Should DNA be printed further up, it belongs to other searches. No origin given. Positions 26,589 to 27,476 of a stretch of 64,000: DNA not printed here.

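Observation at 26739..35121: RNA repair toolkit: RtcB 3'-phosphate ligase plus a minimal Rnl2-like ATP-dependent ligase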

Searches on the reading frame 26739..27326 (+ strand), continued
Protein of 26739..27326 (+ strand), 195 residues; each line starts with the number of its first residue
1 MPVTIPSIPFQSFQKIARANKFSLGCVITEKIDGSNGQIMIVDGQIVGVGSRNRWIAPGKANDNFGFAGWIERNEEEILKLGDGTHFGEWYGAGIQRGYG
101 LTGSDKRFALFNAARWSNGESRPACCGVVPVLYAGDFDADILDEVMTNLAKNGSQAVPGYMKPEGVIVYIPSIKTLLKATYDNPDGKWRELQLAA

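Call 28: fold_search(model_id=the predicted structure, library=pdb)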
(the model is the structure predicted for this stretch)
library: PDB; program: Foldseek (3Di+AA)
matches with E <= 10: 246; with E <= 0.001: 26
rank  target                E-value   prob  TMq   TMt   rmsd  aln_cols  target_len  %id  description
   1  6vt4                  2.0e-05  1.00  0.55  0.34  11.9       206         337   19  Naegleria gruberi RNA ligase R149A mutant apo (released 2020-04-08)
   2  6vt5                  5.2e-05  1.00  0.57  0.36   4.3       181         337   23  Naegleria gruberi RNA ligase R4a K121A mutant apo (released 2020-04-08)
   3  6vte                  7.2e-05  1.00  0.55  0.34   4.4       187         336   22  Naegleria gruberi RNA Ligase K170M mutant with AMP and Mn (released 2020-04-08)
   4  6vtf_A                8.1e-05  1.00  0.56  0.35   4.3       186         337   21  Naegleria gruberi RNA ligase with PPi (released 2020-04-08)
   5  6vtd                  8.6e-05  1.00  0.57  0.35   4.1       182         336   23  Naegleria gruberi RNA ligase R149A mutant with ATP and Mn (released 2020-04-08)
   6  6vt0                  8.6e-05  1.00  0.56  0.35   4.5       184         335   21  Naegleria gruberi RNA ligase K170A mutant apo (released 2020-04-08)
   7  6vt1_A                9.1e-05  1.00  0.56  0.35   4.1       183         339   22  Naegleria gruberi RNA ligase D172A mutant apo (released 2020-04-08)
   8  6vt3                  1.0e-04  1.00  0.58  0.36   4.2       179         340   21  Naegleria gruberi RNA ligase K326A mutant apo (released 2020-04-08)
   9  2hvr_B                1.4e-04  1.00  0.56  0.36  10.3       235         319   16  Structure of T4 RNA Ligase 2 with Nicked 5'-Adenylated nucleic acid duplex containing a 3'-deoxyribonucleotide at the  (released 2006-10-17)
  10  6vt8                  1.5e-04  1.00  0.56  0.35   4.3       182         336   23  Naegleria gruberi RNA ligase E312A mutant with AMP and Mn (released 2020-04-08)
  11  6vtg_A                1.6e-04  1.00  0.58  0.36   4.2       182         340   22  Naegleria gruberi RNA ligase E227A mutant apo (released 2020-04-08)
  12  8uch                  1.7e-04  1.00  0.56  0.31   3.7       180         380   19  Thermophilic RNA Ligase from Palaeococcus pacificus K92A + ATP (released 2024-02-21)
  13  5cot                  1.7e-04  1.00  0.53  0.33   4.5       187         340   21  Structure and mechanism of a eukaryal nick-sealing RNA ligase (released 2015-10-28)
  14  8ucf                  2.1e-04  1.00  0.56  0.31   3.8       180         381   20  Thermophilic RNA Ligase from Palaeococcus pacificus K238G (released 2024-02-21)
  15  8uce_B                2.2e-04  1.00  0.55  0.31   3.7       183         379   21  Thermophilic RNA Ligase from Palaeococcus pacificus + AMP (released 2024-02-21)
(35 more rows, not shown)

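Call 39: search_protein_families(library=ncbifam, proteins=[window:26739-27326:+], max_evalue=0.01)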
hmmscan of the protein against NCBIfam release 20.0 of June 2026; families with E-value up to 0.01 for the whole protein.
window:26739-27326:+ (195 aa): 1 family
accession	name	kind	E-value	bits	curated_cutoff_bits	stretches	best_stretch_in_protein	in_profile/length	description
TIGR02306.1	RNA_lig_DRB0094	equivalog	0.0078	15.1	151.15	0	81-151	224-301/341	RNA ligase (ATP)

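Call 48: find_related_loci(query=A1, collection=viral_contigs, flank=10000)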
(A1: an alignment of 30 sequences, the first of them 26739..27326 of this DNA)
Query A1 (195 aa) in viral_contigs; peptide patterns used: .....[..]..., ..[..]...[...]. (x = any residue, [..] = any of these).
600 stretches matched a pattern (row limit reached: there are more); 594 encode a relative of the query (tblastn E <= 1e-3); the best 80 are kept; 80 distinct loci.
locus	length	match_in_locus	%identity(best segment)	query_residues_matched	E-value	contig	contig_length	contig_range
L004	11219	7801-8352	63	1-189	6e-80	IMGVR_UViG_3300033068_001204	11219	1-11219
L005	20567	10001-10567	65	1-189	6e-84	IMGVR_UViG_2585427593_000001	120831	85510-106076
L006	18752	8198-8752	57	3-188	5e-70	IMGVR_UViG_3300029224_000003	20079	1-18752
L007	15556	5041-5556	53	7-183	8e-62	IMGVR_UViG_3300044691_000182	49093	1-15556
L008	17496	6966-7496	51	3-183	3e-59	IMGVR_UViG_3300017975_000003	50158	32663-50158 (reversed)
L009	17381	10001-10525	52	8-194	2e-58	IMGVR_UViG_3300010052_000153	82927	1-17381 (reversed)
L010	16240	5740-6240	55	10-185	3e-58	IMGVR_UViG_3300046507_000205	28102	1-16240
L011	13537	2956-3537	49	8-183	7e-58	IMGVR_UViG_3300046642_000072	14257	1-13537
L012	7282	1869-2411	52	10-185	2e-57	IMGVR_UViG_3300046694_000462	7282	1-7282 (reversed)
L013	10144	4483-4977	54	10-183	2e-57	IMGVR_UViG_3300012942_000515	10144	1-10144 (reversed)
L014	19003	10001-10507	53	10-185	2e-57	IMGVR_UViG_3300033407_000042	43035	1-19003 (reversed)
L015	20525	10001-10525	53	6-183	7e-57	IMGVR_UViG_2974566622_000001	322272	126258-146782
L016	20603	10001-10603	49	10-188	1e-56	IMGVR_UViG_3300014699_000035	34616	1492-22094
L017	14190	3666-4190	53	8-187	9e-57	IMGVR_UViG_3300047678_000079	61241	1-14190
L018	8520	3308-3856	52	5-187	2e-56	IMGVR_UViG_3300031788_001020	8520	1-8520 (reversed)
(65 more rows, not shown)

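Call 55: search_protein_families(library=pfam, alignment_id=A4, max_evalue=0.00001)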
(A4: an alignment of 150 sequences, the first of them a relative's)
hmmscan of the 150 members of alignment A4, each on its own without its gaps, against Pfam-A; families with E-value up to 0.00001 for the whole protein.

A. member 1, L004:3289-4089:+ (266 aa): 0 families

B. families by the number of members that match (of 150 scanned): 68 families (the first 25 are shown)
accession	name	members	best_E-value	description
PF00476.26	DNA_pol_A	10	9.9e-38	DNA polymerase family A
PF13479.12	AAA_24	4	2e-37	AAA domain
PF02739.22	5_3_exonuc_N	4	1e-15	5'-3' exonuclease, N-terminal resolvase-like domain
PF00271.37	Helicase_C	4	3.4e-15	Helicase conserved C-terminal domain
PF21268.3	Helic-prim_T7_N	3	1.5e-18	Bacteriophage T7 DNA helicase/primase, N-terminal a+b fold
PF01555.25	N6_N4_Mtase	3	8.5e-18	DNA methylase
PF12705.13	PDDEXK_1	3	2.3e-14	PD-(D/E)XK nuclease superfamily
PF21448.3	DNMK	3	3.2e-14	Deoxynucleotide monophosphate kinase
PF03796.21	DnaB_C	3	8.4e-13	DnaB-like helicase C terminal domain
PF13155.12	Toprim_2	3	1.7e-11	Toprim-like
PF02511.20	Thy1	2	9.6e-48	Thymidylate synthase complementing protein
PF02768.20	DNA_pol3_beta_3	2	1.2e-25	DNA polymerase III beta subunit, C-terminal domain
PF00712.24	DNA_pol3_beta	2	1.9e-25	DNA polymerase III beta subunit, N-terminal domain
PF04404.17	ERF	2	6.8e-22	ERF superfamily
PF02767.21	DNA_pol3_beta_2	2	5.2e-21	DNA polymerase III beta subunit, central domain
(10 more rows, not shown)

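Call 64: find_encoding_contigs(protein=P0050, flank=8000, max_places=2)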
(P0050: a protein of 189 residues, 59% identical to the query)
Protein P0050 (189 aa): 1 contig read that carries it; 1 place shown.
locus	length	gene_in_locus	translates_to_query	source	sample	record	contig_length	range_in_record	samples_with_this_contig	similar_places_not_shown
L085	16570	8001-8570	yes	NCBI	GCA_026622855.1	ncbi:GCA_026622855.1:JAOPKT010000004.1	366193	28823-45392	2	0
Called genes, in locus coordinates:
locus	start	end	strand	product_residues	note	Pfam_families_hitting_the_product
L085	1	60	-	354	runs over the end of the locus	PF12684:DUF3799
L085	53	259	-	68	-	-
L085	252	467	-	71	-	-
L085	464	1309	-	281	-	-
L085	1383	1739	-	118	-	-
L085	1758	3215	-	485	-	-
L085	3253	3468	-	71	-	-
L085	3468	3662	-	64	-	-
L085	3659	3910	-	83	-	-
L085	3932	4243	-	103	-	-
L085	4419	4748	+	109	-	PF13730:HTH_36 (weak)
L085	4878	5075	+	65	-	-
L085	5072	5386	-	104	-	-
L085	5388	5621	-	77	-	-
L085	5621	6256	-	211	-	PF13384:HTH_23 (weak), PF00717:Peptidase_S24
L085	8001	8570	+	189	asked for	PF09414:RNA_ligase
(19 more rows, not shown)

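Call 65: find_encoding_contigs(protein=P0093, flank=8000, max_places=2)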
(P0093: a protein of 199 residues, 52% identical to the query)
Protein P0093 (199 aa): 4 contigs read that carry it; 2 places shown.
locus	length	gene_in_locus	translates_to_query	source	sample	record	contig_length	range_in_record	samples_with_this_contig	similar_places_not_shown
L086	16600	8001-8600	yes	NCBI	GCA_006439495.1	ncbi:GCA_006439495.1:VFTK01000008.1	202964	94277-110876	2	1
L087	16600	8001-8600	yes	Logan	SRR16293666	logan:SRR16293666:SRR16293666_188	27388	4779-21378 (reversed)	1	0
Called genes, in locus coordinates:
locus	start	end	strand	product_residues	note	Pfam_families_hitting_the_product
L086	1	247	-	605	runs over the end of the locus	PF01979:Amidohydro_1, PF07969:Amidohydro_3 (weak), PF01979:Amidohydro_1, PF07969:Amidohydro_3 (weak), PF13382:Adenine_deam_C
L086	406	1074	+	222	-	PF13505:OMP_b-brl, PF02530:Porin_2 (weak)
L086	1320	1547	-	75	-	-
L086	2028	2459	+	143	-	PF03852:Vsr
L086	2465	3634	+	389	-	PF00145:DNA_methylase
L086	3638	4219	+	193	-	PF01541:GIY-YIG (faint)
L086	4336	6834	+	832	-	PF14700:RPOL_N, PF00940:RNA_pol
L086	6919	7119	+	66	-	-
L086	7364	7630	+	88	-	-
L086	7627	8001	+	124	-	-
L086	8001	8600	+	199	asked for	PF09414:RNA_ligase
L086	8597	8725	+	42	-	-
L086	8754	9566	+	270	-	PF21265:SBB_T7 (faint)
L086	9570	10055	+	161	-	PF05367:Phage_endo_I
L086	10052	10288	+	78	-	-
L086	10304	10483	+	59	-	-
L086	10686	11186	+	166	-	-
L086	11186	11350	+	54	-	-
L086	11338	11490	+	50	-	-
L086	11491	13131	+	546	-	PF21268:Helic-prim_T7_N, PF13155:Toprim_2, PF13662:Toprim_4 (weak), PF03796:DnaB_C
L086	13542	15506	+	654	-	PF00476:DNA_pol_A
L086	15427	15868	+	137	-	PF10544:T5orf172, PF13455:MUG113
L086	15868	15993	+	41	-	-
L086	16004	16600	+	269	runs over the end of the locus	PF02739:5_3_exonuc_N, PF01367:5_3_exonuc (weak)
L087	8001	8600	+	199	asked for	PF09414:RNA_ligase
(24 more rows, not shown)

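Call 66: get_annotated_region(hit=H44, flank=6000)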
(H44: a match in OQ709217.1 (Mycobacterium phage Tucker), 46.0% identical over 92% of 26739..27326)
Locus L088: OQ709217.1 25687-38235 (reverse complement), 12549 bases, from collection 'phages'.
description: Mycobacterium phage Tucker, complete genome.
organism: Mycobacterium phage Tucker (NCBI taxid 3038380)
taxonomy: Viruses; Duplodnaviria; Heunggongvirae; Uroviricota; Caudoviricetes; Gladiatorvirus
host: Mycobacterium smegmatis mc#155; source: soil; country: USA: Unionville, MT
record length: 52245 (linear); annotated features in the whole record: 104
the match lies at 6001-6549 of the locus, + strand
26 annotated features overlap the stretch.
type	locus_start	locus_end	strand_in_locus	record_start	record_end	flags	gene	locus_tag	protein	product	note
CDS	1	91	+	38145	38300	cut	63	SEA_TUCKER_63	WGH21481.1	hypothetical protein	-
CDS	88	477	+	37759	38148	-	62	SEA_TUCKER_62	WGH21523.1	DNA primase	-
CDS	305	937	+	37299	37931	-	61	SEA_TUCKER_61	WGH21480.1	DNA primase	-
CDS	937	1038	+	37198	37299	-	60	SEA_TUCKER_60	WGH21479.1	hypothetical protein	-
CDS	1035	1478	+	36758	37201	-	59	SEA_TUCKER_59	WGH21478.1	hypothetical protein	-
CDS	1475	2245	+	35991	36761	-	58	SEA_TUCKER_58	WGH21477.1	phosphoesterase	-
CDS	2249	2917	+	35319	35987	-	57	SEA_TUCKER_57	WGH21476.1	DNA binding protein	-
CDS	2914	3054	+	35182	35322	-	56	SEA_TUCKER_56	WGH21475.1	hypothetical protein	-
CDS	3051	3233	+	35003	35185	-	55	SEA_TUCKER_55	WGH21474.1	hypothetical protein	-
CDS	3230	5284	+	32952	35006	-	54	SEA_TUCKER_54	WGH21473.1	ribonucleotide reductase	-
CDS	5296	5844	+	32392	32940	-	53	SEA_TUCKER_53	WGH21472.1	hypothetical protein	-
CDS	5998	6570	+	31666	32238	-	52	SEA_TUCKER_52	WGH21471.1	RNA ligase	-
CDS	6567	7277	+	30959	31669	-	51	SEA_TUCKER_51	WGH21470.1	ThyX-like thymidylate synthase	-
CDS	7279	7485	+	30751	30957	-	50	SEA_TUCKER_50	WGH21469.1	hypothetical protein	-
CDS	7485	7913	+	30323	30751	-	49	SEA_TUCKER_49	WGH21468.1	helix-turn-helix DNA binding domain protein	-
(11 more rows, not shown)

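Call 67: get_annotated_region(hit=H31, flank=7000)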
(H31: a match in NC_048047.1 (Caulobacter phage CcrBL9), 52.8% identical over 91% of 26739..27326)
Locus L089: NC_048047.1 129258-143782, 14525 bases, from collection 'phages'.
description: Caulobacter phage CcrBL9, complete genome.
organism: Caulobacter phage CcrBL9 (NCBI taxid 2283270)
taxonomy: Viruses; Duplodnaviria; Heunggongvirae; Uroviricota; Caudoviricetes; Dolichocephalovirinae; Bertelyvirus; Bertelyvirus BL9
host: Caulobacter vibrioides CB15; source: -; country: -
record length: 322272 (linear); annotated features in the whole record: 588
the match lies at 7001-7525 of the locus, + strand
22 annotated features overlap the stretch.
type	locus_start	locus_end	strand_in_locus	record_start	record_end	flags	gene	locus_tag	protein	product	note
CDS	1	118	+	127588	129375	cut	-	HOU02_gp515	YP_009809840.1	DNA transfer protein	putative A1 protein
CDS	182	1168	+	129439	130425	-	-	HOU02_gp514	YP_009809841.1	DNA methyltransferase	-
CDS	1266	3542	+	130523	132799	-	-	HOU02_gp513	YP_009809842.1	DNA polymerase I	T7-like phage DNA polymerase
CDS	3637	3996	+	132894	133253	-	-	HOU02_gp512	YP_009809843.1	hypothetical protein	-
CDS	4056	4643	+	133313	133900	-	-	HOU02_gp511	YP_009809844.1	DNA polymerase III alpha subunit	-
CDS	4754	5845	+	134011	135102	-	-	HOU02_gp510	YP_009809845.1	hypothetical protein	-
CDS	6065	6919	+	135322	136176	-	-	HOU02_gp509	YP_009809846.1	nucleotidyltransferase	-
CDS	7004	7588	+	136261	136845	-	-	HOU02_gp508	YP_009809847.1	RNA ligase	-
CDS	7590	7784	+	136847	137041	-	-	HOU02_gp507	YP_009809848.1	hypothetical protein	-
CDS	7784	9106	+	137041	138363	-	-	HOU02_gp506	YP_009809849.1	Dda-like helicase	RecD-like DNA helicase Atu2026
CDS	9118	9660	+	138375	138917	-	-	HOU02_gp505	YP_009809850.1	putative dNMP kinase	-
CDS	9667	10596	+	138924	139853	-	-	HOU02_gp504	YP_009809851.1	putative thymidylate synthase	-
CDS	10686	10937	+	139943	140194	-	-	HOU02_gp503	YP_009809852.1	hypothetical protein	-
CDS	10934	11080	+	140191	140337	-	-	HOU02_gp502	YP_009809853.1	hypothetical protein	-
CDS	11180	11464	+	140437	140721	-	-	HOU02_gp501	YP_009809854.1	hypothetical protein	-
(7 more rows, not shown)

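Call 68: get_annotated_region(hit=H47, flank=6000)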
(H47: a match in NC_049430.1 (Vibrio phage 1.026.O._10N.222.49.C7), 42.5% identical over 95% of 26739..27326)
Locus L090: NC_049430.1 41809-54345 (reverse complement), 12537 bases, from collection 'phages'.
description: Vibrio phage 1.026.O._10N.222.49.C7, partial genome.
organism: Vibrio phage 1.026.O._10N.222.49.C7 (NCBI taxid 1881421)
taxonomy: Viruses; Duplodnaviria; Heunggongvirae; Uroviricota; Caudoviricetes; Schitoviridae; Pontosvirinae; Nahantvirus; Nahantvirus 49C7
host: Vibrio splendidus; source: iron chloride precipitation of 0.2um-filtered seawater, resuspended in oxalate solution; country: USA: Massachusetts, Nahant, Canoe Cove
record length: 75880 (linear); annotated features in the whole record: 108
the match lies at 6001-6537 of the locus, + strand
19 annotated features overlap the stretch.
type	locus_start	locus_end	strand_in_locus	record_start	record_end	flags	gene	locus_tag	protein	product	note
CDS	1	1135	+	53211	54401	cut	-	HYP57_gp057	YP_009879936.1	HNH endonuclease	NVP1026O_057; tara_best_match:OM-RGC.v1.003678629; cvp_best_match:CAMPEP_0000020114; InterPro:IPR025154; pog:POG1379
CDS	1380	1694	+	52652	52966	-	-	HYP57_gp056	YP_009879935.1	coil containing protein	NVP1026O_056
CDS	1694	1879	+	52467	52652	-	-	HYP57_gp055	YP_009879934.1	membrane lipoprotein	NVP1026O_055; Prokaryotic membrane lipoprotein lipid attachment site profile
CDS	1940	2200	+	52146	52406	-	-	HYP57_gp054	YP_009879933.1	coil containing protein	NVP1026O_054; tara_best_match:OM-RGC.v1.032542224; cvp_best_match:CAMPEP_0000020370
CDS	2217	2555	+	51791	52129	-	-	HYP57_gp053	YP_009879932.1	hypothetical protein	NVP1026O_053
CDS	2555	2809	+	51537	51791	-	-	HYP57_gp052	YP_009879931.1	hypothetical protein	NVP1026O_052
CDS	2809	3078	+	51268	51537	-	-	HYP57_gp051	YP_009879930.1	hypothetical protein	NVP1026O_051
CDS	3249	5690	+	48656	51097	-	-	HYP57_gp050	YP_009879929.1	DNA polymerase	NVP1026O_050; aclame_best_match:protein:vir:95863; tara_best_match:OM-RGC.v1.000269437; ...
CDS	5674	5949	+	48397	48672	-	-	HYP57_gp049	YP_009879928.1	hypothetical protein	NVP1026O_049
CDS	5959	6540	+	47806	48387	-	-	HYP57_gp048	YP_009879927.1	RNA ligase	NVP1026O_048; cvp_best_match:NCBI_PEP_354998957; pfam:PF09414|pog:POG0676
CDS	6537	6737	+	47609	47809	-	-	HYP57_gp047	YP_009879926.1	TMhelix containing protein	NVP1026O_047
CDS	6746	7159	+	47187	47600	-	-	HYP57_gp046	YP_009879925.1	hypothetical protein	NVP1026O_046; aclame_best_match:protein:vir:104234; tara_best_match:OM-RGC.v1.017615828; ...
CDS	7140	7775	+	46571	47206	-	-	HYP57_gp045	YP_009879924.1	thymidylate synthase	NVP1026O_045; aclame_best_match:protein:vir:95482; tara_best_match:OM-RGC.v1.015585201; ...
CDS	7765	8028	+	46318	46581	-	-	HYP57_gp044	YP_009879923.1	hypothetical protein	NVP1026O_044; tara_best_match:OM-RGC.v1.031556504; cvp_best_match:NCBI_PEP_318064636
CDS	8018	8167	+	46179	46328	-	-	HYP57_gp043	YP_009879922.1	coil containing protein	NVP1026O_043; cvp_best_match:CAMPEP_0000020394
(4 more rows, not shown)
